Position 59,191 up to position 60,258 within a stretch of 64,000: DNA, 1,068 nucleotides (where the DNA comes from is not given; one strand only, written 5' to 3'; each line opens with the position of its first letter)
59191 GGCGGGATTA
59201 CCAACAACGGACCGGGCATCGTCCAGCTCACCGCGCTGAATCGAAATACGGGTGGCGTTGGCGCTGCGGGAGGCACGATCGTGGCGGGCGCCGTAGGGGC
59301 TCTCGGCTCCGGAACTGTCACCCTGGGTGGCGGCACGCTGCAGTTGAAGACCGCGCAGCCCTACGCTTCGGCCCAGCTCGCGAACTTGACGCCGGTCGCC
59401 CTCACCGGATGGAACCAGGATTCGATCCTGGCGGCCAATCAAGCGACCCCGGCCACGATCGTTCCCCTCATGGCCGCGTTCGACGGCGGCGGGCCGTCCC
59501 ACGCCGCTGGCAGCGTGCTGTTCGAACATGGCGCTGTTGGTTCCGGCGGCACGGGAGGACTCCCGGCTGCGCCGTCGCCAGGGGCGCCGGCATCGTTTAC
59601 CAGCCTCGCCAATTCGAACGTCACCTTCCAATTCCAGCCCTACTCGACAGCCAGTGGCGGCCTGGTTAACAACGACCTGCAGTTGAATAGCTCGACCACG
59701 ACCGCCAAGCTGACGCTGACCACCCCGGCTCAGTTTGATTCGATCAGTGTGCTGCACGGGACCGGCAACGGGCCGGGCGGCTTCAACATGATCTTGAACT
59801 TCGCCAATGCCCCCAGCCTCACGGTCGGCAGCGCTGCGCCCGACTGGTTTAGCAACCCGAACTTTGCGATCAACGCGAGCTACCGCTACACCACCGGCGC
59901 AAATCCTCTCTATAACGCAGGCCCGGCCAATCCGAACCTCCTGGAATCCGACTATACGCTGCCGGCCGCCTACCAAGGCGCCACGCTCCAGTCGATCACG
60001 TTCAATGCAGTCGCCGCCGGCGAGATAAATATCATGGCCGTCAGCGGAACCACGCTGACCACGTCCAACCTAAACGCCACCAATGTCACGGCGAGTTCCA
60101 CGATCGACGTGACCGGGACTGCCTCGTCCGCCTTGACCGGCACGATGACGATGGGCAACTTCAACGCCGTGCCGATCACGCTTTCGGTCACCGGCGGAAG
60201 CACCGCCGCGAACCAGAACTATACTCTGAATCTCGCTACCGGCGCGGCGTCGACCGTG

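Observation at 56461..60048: Two copies of an unassigned domain of about 215-265 aa inside the giant protein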

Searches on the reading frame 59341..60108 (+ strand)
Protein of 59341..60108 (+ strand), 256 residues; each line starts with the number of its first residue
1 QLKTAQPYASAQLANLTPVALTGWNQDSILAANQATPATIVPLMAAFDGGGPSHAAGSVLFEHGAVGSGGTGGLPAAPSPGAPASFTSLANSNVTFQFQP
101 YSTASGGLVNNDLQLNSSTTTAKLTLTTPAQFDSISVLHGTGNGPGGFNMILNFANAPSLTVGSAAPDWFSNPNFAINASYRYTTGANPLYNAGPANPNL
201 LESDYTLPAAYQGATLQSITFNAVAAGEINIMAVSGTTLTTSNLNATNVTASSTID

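Call 6: search_protein_families(library=pfam, proteins=[window:59401-60048:+], max_evalue=10)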
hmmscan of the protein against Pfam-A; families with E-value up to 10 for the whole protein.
window:59401-60048:+ (216 aa): 1 family
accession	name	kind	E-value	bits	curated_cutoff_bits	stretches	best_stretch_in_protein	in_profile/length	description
PF04151.21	PPC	-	3.9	8.8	25.9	1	166-212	25-67/70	Bacterial pre-peptidase C-terminal domain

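Call 11: search_protein_families(library=ncbifam, proteins=[window:59341-60108:+], max_evalue=1)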
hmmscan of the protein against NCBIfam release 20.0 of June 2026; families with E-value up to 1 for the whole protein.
window:59341-60108:+ (256 aa): 0 families

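Call 13: find_homologous_proteins(query=A1, max_evalue=0.001)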
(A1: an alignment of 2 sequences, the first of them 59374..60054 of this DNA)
Query A1 (2 sequences) (227 aa, profile of the alignment): 8 proteins with E <= 0.001 among 8000 candidates.
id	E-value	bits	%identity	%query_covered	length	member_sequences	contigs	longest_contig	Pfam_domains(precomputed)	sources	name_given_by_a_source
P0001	2.0e-37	147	53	81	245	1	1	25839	-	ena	-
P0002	2.2e-11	62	31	98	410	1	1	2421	-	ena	-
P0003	3.1e-11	61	32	98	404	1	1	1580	-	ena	-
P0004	2.5e-10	58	31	99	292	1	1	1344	PF07679.23,PF13927.13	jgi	-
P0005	1.8e-8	52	32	69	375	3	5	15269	-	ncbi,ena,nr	ncbi:MAG: hypothetical protein M1472_04665 [Planctomycetes bacterium]|nr:hypothetical protein [Planc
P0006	5.6e-8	51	33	67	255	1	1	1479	-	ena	-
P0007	8.8e-5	40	27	98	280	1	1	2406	-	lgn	-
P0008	2.0e-4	39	30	99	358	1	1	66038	-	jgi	jgi:hypothetical protein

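Call 20: search_solved_structures(query=A2, max_evalue=10)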
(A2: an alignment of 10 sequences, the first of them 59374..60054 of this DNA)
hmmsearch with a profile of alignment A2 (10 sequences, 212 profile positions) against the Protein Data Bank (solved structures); distinct sequences matched with E-value up to 10: 2.
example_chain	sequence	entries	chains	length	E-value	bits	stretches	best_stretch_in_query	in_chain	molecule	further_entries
7sz8_A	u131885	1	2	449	0.52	13.4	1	69-136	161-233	Cadherin EGF LAG seven-pass G-type receptor 1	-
8vy2_A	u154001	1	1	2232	0.77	12.8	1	69-136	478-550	Cadherin EGF LAG seven-pass G-type receptor 1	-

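Call 21: search_protein_families(library=pfam, proteins=[P0002, P0003, P0004, P0005, P0006, P0007, P0008, P0001], max_evalue=1)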
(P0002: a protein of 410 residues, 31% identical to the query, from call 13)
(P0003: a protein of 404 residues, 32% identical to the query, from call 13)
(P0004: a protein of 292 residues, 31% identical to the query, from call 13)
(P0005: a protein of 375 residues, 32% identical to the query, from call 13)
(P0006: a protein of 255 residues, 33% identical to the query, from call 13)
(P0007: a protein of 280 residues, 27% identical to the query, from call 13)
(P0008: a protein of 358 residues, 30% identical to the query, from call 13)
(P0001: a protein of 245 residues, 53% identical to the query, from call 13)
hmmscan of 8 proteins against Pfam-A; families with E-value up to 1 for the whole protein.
P0002 (410 aa): 3 families
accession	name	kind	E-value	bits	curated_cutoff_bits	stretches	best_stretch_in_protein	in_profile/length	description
PF13927.12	Ig_3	-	0.0085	17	30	1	245-285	4-44/78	Immunoglobulin domain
PF07679.22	I-set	-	0.054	14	23.7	1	245-284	3-42/90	Immunoglobulin I-set domain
PF06594.17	HCBP_related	-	0.45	10.9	21.4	0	165-185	17-35/42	Haemolysin-type calcium binding protein related domain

P0003 (404 aa): 4 families
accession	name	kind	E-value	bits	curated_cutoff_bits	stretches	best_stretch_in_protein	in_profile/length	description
PF13927.12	Ig_3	-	0.00012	23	30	1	225-291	4-78/78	Immunoglobulin domain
PF07679.22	I-set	-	0.00043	20.7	23.7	1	225-278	3-58/90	Immunoglobulin I-set domain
PF13205.12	Big_5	-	0.0077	17.4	23.6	1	327-394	23-91/105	Bacterial Ig-like domain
PF04234.18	CopC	-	0.18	13.3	23.3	1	324-387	17-74/92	CopC domain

P0004 (292 aa): 3 families
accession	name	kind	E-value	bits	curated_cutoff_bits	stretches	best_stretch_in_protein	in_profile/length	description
PF13927.12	Ig_3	-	1.5e-05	25.9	30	1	247-286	4-43/78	Immunoglobulin domain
PF07679.22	I-set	-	1.9e-05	25.1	23.7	1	247-286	3-42/90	Immunoglobulin I-set domain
PF13895.12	Ig_2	-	0.13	12.9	27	1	267-286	22-41/79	Immunoglobulin domain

P0005 (375 aa): 1 family
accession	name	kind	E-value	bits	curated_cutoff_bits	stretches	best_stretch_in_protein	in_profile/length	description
PF07589.16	PEP-CTERM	-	0.019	15.5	20.7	1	348-371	1-24/24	PEP-CTERM motif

P0006 (255 aa): 1 family
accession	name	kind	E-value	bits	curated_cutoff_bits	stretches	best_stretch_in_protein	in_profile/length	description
PF07589.16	PEP-CTERM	-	0.019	15.5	20.7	1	228-252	1-24/24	PEP-CTERM motif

P0007 (280 aa): 2 families
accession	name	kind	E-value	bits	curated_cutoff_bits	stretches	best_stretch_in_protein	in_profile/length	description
PF01006.25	HCV_NS4a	-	0.089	12.9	27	1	10-33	9-33/55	Hepatitis C virus non-structural protein NS4a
PF07589.16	PEP-CTERM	-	0.1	13.1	20.7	1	257-279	2-24/24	PEP-CTERM motif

P0008 (358 aa): 3 families
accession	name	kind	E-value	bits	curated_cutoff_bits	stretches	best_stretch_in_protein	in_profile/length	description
PF13927.12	Ig_3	-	0.018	15.9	30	1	302-337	2-37/78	Immunoglobulin domain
PF13650.11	Asp_protease_2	-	0.032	15.4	24.3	1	237-272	45-80/90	Aspartyl protease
PF07679.22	I-set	-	0.18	12.3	23.7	1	303-336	2-35/90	Immunoglobulin I-set domain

P0001 (245 aa): 1 family
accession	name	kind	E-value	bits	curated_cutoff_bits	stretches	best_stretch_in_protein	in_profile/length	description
PF13824.12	zf-Mss51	-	0.036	14.7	27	1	209-241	10-42/55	Zinc-finger of mitochondrial splicing suppressor 51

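Call 25: find_related_loci(query=A3, collection=genome_contigs, flank=6000)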
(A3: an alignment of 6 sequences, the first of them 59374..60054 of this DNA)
Query A3 (227 aa) in genome_contigs; peptide patterns used: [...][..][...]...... (x = any residue, [..] = any of these).
45 stretches matched a pattern; 40 encode a relative of the query (tblastn E <= 1e-3); 40 distinct loci.
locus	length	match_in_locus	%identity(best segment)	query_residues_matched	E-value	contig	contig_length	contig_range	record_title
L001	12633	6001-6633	35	3-225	8e-23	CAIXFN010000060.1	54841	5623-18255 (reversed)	MAG: uncultured Pedosphaera sp. isolate Umea2p3_bin-0208 genome assembly, contig: bin-0208:060/118, whole genome shotgun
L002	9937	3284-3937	34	1-225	2e-21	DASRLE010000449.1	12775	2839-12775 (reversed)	MAG TPA_asm: Candidatus Saccharimonadales bacterium isolate SMAG_U10180 k141_821341, whole genome shotgun sequence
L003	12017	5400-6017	34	3-225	1e-20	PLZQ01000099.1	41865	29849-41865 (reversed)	MAG: Limisphaerales bacterium isolate palsa_1440 73.20120700_P3D.123_contig_9298, whole genome shotgun sequence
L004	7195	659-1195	35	3-196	2e-20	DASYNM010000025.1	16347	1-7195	MAG TPA_asm: Verrucomicrobiia bacterium isolate SMAG_U4403 k141_4867973, whole genome shotgun sequence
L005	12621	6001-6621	34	3-225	5e-20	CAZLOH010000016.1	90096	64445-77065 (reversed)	MAG TPA_asm: uncultured Bifidobacterium sp. isolate SRP263991_co5_614 genome assembly, contig: NODE_584_length_90096_cov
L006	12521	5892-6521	33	1-225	2e-19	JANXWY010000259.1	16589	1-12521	MAG: Verrucomicrobia bacterium isolate GL140_2_metabat_307_sub GL140_2_k141_1657872, whole genome shotgun sequence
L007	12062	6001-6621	33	6-226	2e-19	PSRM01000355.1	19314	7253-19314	MAG: Verrucomicrobia bacterium isolate Amazon FNV 2010 0 4 contig_75_34368067_length_19314_multi_9_in_1_out_2, whole gen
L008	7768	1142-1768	39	7-227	7e-19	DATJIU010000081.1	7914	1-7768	MAG TPA_asm: Dongiaceae bacterium isolate SMAG_U15546 k141_6173451, whole genome shotgun sequence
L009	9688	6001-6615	32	4-225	3e-18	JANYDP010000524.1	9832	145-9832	MAG: Verrucomicrobia bacterium isolate 336R_metabinner_71_sub 336R_k141_1855969, whole genome shotgun sequence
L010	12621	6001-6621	32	3-225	4e-17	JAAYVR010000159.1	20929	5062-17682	MAG: Verrucomicrobia bacterium isolate AS27yjCOA_75 103125_AS27, whole genome shotgun sequence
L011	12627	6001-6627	32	1-225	7e-17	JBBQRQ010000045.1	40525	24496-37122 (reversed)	MAG: Verrucomicrobiota bacterium isolate Co_metawrap_1697 Cmw_1697_k141_27112149_length_40525_cov_20.9980, whole genome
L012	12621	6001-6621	33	3-225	7e-17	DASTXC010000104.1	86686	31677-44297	MAG TPA_asm: Verrucomicrobiia bacterium isolate SMAG_U2404 k141_890692, whole genome shotgun sequence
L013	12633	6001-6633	33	2-225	3e-16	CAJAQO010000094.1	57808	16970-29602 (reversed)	MAG: uncultured Verrucomicrobia subdivision 3 bacterium isolate B-2_bin-237 genome assembly, contig: bin-237:094/335, wh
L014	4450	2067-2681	33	7-225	2e-16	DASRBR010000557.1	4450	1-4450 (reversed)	MAG TPA_asm: Verrucomicrobiia bacterium isolate SMAG_U9932 k141_494550, whole genome shotgun sequence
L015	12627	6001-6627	34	1-225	3e-19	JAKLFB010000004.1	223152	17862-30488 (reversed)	MAG: Verrucomicrobia bacterium isolate RA.bin147 RA.bin147_4, whole genome shotgun sequence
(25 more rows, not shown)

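Call 26: predict_structure(alignment_id=A2)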
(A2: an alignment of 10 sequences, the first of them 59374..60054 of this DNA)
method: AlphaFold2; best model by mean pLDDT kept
length: 227 residues; sequences in the alignment: 10
mean_pLDDT: 59.4   pTM: 0.67
mean pLDDT of the five models: 59.4, 58.8, 58.2, 57.8, 54.0
residues with pLDDT >= 90: 23; 70-90: 67; 50-70: 42; < 50: 95
segments of 3 or more residues with pLDDT < 50: 1-48, 50-62, 93-97, 160-186
pLDDT, mean of each block of 10 residues (from residue 1): 28 25 32 42 42 42 56 64 67 49 75 82 80 75 96 61 39 36 46 86 91 78 80
secondary structure, 60 per line:
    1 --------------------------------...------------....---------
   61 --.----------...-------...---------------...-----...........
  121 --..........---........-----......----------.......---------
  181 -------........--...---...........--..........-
elements in order: E33-35 E48-51 E74-76 E84-86 E102-104 E110-120 E123-132 E136-143 E149-154 E165-171 E188-195 E204-214 E217-226

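Call 27: search_protein_representatives(alignment_id=A2)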
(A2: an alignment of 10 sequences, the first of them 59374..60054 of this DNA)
Query: 10 sequences, 212 profile positions. Proteins with E-value up to 0.001 (for the whole library): 2605; up to 1e-10: 2033; up to 1e-30: 661. The best 150 are listed.
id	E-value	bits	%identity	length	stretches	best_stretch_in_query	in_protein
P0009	1.4e-151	518.5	-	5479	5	5-211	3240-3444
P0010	4.8e-127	438.3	-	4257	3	6-208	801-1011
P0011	3.3e-125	432.3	-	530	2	5-209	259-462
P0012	3.3e-123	425.8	-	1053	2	2-209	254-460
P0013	6.8e-123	424.8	-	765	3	5-211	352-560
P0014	8.8e-120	414.6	-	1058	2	2-211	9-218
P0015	3.4e-117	406.1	-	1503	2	5-209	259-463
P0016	2.7e-116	403.2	-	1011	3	11-210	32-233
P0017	5.9e-115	398.8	-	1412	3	3-211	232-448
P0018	1.6e-114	397.4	-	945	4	5-210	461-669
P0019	6.4e-114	395.4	-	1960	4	6-195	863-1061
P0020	4.5e-105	366.5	-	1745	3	3-211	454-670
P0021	1.5e-102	358.2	-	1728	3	5-211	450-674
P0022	1.5e-100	351.7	-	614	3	3-211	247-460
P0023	1.3e-97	342.1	-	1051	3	2-210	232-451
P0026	4.0e-92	324.2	-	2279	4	3-211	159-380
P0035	4.3e-84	298.0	-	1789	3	3-211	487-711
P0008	2.2e-78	279.3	-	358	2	2-211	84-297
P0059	3.4e-76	272.2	-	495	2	6-211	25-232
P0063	4.3e-74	265.3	-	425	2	6-210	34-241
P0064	5.1e-74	265.1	-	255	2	2-210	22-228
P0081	9.7e-69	247.8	-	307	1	1-211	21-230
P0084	9.1e-68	244.6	-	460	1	1-211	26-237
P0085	9.7e-68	244.5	-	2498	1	1-211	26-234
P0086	1.5e-67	243.9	-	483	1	2-211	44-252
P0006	1.0e-63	231.4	-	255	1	2-211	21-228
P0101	9.9e-62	224.9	-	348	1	2-209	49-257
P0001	3.5e-58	213.3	-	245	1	39-211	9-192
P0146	2.1e-53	197.7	-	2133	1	3-209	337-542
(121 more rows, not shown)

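Call 33: search_protein_families(library=pfam, proteins=[P0011, P0012, P0013, P0014, P0016, P0018, P0022, P0081, P0084, P0086], max_evalue=0.001)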
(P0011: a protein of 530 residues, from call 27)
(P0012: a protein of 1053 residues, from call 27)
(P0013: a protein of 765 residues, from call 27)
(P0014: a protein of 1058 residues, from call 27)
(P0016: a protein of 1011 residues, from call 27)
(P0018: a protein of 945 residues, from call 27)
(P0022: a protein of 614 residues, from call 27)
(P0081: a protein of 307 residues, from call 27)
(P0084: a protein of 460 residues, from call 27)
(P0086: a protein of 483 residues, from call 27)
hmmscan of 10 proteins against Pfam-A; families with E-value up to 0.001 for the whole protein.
P0011 (530 aa): 0 families

P0012 (1053 aa): 0 families

P0013 (765 aa): 4 families
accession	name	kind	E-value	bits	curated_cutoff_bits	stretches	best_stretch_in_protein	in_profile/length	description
PF13927.12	Ig_3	-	1.9e-14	54.4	30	1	261-320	2-70/78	Immunoglobulin domain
PF07679.22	I-set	-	1e-10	42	23.7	1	261-307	1-47/90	Immunoglobulin I-set domain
PF13895.12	Ig_2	-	2e-10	41.2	27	1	261-321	2-58/79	Immunoglobulin domain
PF08205.18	C2-set_2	-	9.2e-05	22.9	21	0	587-613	22-42/89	CD80-like C2-set immunoglobulin domain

P0014 (1058 aa): 6 families
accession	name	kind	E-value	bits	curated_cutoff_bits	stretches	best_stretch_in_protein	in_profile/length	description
PF13927.12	Ig_3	-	1.2e-13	51.7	30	2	225-284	3-71/78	Immunoglobulin domain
PF07679.22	I-set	-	6e-12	45.9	23.7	2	225-298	2-83/90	Immunoglobulin I-set domain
PF00932.25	LTD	-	3.8e-09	37.3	34.3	1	920-1027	7-107/109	Lamin Tail Domain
PF13895.12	Ig_2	-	3.4e-06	27.6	27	1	246-310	22-79/79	Immunoglobulin domain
PF07081.18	DUF1349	-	4.2e-05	23.8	32.4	1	833-896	115-177/179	Protein of unknown function (DUF1349)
PF08205.18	C2-set_2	-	4.7e-05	23.8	21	0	226-290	3-67/89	CD80-like C2-set immunoglobulin domain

P0016 (1011 aa): 2 families
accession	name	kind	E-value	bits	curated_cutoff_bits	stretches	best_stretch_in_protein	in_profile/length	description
PF00754.31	F5_F8_type_C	-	5.3e-06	27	28.2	0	839-896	44-100/127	F5/8 type C domain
PF13927.12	Ig_3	-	6.2e-05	23.9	30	1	687-761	8-78/78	Immunoglobulin domain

P0018 (945 aa): 0 families

P0022 (614 aa): 0 families

P0081 (307 aa): 2 families
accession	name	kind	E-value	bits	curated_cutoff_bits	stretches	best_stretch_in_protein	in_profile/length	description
PF13927.12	Ig_3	-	3.2e-05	24.8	30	1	238-290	4-65/78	Immunoglobulin domain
PF07679.22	I-set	-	0.00022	21.7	23.7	1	238-277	3-42/90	Immunoglobulin I-set domain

P0084 (460 aa): 3 families
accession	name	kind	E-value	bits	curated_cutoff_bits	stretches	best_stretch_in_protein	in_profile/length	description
PF13927.12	Ig_3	-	1.7e-08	35.3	30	1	244-311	3-78/78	Immunoglobulin domain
PF07679.22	I-set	-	2.4e-05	24.7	23.7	1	245-311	3-77/90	Immunoglobulin I-set domain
PF13895.12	Ig_2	-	0.00078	20.1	27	0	252-312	9-67/79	Immunoglobulin domain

P0086 (483 aa): 3 families
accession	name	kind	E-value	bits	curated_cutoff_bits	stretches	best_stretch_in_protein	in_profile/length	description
PF13927.12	Ig_3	-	3.4e-07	31.1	30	1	259-326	3-78/78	Immunoglobulin domain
PF13895.12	Ig_2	-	4.6e-06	27.2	27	1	259-333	3-73/79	Immunoglobulin domain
PF07679.22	I-set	-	4.1e-05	24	23.7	1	260-300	3-43/90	Immunoglobulin I-set domain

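Call 36: list_cluster_members(proteins=[P0011, P0081, P0084, P0064, P0063, P0059, P0022, P0009, P0010, P0101])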
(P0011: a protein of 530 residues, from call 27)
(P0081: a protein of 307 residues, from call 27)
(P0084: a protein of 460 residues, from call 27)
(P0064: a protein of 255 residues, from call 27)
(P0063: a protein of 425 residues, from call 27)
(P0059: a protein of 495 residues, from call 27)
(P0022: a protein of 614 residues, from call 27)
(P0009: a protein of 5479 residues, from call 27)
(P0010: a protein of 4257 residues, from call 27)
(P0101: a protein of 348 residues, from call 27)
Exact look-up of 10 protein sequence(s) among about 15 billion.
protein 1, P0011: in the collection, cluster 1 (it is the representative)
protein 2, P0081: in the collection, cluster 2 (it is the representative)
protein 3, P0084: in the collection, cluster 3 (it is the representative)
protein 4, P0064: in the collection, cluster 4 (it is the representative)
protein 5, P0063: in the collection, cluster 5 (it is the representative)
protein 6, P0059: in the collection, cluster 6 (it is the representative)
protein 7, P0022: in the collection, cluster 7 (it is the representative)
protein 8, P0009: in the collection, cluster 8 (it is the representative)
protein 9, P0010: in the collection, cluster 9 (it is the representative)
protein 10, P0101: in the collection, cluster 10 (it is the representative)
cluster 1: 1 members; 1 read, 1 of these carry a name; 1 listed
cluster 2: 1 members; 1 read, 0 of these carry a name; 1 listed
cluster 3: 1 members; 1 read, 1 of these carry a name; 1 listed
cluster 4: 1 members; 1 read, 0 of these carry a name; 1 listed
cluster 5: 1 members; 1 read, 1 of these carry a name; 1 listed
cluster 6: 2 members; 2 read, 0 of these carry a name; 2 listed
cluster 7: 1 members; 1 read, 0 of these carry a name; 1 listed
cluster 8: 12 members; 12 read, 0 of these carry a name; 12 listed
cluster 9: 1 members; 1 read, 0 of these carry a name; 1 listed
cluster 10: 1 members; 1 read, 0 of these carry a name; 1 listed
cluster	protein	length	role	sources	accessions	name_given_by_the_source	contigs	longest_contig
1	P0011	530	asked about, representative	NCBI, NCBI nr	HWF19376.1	MAG TPA: hypothetical protein VG754_08910, partial [Verrucomicrobiae bacterium] | hypothetical protein [Verrucomicrobiae bacterium]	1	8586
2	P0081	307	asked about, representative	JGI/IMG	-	-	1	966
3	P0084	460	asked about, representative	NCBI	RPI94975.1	MAG: hypothetical protein EHM39_11990, partial [Chloroflexi bacterium]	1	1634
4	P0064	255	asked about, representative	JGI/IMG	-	-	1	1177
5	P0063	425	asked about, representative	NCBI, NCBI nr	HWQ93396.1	MAG TPA: hypothetical protein VN673_17130, partial [Clostridia bacterium] | hypothetical protein [Clostridia bacterium]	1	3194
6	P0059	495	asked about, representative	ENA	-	-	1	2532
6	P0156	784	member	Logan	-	-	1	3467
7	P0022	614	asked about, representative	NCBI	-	-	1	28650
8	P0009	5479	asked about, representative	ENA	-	-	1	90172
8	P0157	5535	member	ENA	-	-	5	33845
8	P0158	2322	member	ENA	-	-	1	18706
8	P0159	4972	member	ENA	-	-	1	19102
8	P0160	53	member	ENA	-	-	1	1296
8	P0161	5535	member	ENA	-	-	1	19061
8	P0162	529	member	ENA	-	-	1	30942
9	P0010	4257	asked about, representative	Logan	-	-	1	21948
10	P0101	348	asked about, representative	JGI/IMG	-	-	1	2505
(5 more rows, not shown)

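Call 37: predict_structure(alignment_id=A4)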
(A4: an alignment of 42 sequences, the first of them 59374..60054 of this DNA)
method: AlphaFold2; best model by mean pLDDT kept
length: 227 residues; sequences in the alignment: 42
mean_pLDDT: 91.3   pTM: 0.90
mean pLDDT of the five models: 91.3, 90.8, 90.7, 90.5, 90.2
residues with pLDDT >= 90: 168; 70-90: 39; 50-70: 20; < 50: 0
segments of 3 or more residues with pLDDT < 50: none
pLDDT, mean of each block of 10 residues (from residue 1): 90 95 73 74 74 84 94 97 98 93 95 98 98 96 98 96 93 78 91 98 98 95 97
secondary structure, 60 per line:
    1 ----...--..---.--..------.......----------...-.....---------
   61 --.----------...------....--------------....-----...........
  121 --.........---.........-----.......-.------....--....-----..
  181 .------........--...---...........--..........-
elements in order: E5-7 H26-32 E47-51 E74-76 E83-86 E101-104 E110-120 E123-131 E135-143 E149-155 E164-167 E170-173 E179-181 E188-195 E204-214 E217-226

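Call 44: fold_search(model_id=the predicted structure, library=pdb)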
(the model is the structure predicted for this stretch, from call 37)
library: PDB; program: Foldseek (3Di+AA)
matches with E <= 10: 1661; with E <= 0.001: 11
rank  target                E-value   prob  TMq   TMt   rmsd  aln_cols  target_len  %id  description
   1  7wuw_A                8.4e-05  1.00  0.56  0.64   5.0       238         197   11  Crystal structure of AziU3/U2 from Streptomyces sahachiroi (released 2022-09-07)
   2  8gs1_C                1.4e-04  1.00  0.53  0.60   6.6       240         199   11  Crystal structure of AziU2-U3 complex from Streptomyces sahachiroi NRRL2485 (released 2023-09-06)
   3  8hhe_A                1.9e-04  1.00  0.39  0.15   4.2       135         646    8  Crystal structure of Cry5B from Bacillus thuringiensis at 4.5 A resolution (released 2022-12-07)
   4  8hhe_B                1.9e-04  1.00  0.37  0.14   4.0       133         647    9  Crystal structure of Cry5B from Bacillus thuringiensis at 4.5 A resolution (released 2022-12-07)
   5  8gs1_A                3.2e-04  1.00  0.54  0.59   5.9       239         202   11  Crystal structure of AziU2-U3 complex from Streptomyces sahachiroi NRRL2485 (released 2023-09-06)
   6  7wuw_B                4.0e-04  1.00  0.54  0.60   5.7       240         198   11  Crystal structure of AziU3/U2 from Streptomyces sahachiroi (released 2022-09-07)
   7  1w99                  4.2e-04  1.00  0.30  0.14   9.2       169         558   10  Mosquito-larvicidal toxin Cry4Ba from Bacillus thuringiensis ssp. Israelensis (released 2005-04-11)
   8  4d8m                  6.5e-04  1.00  0.36  0.15   4.7       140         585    9  Crystal structure of Bacillus thuringiensis Cry5B nematocidal toxin (released 2012-12-19)
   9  1g7y_B                6.9e-04  0.96  0.25  0.24  13.2       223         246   12  THE CRYSTAL STRUCTURE OF THE 58KD VEGETATIVE LECTIN FROM THE TROPICAL LEGUME DOLICHOS BIFLORUS (released 2000-11-29)
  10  9h9a                  9.0e-04  1.00  0.32  0.08   9.8       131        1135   13  native structure of the full-length pesticidal protein Cry8Ba2, from crystals formed in vivo (form 1) (released 2025-12-03)
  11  9e2g_1V               1.0e-03  0.99  0.26  0.31  13.7       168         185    8  Cryo-EM structure of 48 nm repeat of microtubule doublet from T. brucei flagellum (released 2025-03-12)
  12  1sbf_A                1.1e-03  0.98  0.28  0.28  12.8       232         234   11  SOYBEAN AGGLUTININ (released 1998-04-22)
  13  4moa                  1.4e-03  1.00  0.33  0.14   8.3       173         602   11  Crystal structure of CRY4BA-R203Q TOXIN (released 2014-12-10)
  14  8a28_A                1.5e-03  0.99  0.25  0.16   8.5       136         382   12  Structure of the astacin zymogen of LAST-MAM from Limulus polyphemus (released 2022-10-19)
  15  2zey_A                1.7e-03  0.99  0.27  0.37   7.3       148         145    6  Family 16 carbohydrate binding module (released 2008-03-04)
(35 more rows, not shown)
